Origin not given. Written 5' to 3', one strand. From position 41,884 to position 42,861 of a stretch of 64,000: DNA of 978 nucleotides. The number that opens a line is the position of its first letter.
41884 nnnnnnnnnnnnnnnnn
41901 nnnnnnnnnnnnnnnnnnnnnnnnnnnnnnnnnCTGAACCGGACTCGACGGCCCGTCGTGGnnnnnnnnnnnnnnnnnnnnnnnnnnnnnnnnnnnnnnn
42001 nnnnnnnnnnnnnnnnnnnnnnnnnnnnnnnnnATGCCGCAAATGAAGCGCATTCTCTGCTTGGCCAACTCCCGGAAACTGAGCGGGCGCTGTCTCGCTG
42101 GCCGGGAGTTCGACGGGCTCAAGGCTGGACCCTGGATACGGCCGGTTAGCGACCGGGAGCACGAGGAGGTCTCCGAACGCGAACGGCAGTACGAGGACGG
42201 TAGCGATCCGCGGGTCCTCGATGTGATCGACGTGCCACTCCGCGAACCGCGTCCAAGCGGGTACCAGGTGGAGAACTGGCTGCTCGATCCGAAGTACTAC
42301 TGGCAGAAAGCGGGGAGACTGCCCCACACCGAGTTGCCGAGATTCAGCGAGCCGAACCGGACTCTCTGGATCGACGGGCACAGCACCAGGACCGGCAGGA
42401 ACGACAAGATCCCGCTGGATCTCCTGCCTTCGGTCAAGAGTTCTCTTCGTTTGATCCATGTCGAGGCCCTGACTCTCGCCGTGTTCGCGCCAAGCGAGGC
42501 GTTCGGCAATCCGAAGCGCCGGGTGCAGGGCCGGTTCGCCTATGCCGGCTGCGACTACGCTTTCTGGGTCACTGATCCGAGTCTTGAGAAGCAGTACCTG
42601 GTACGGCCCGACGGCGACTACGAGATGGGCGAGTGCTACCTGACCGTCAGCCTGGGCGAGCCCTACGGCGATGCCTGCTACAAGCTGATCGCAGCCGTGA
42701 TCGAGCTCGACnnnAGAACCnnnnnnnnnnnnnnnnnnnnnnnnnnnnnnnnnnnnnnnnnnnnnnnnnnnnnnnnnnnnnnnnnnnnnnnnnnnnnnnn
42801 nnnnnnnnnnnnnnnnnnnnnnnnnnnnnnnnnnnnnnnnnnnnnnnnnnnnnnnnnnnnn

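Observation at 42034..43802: Three-gene cassette: Cys-pair protein of unknown family followed by two tandem DUF488 paralogs, one with a degenerate signature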

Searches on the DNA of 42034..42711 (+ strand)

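Call 60: search_rna_families(sources=[L038, L059, L014], threshold=gathering)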
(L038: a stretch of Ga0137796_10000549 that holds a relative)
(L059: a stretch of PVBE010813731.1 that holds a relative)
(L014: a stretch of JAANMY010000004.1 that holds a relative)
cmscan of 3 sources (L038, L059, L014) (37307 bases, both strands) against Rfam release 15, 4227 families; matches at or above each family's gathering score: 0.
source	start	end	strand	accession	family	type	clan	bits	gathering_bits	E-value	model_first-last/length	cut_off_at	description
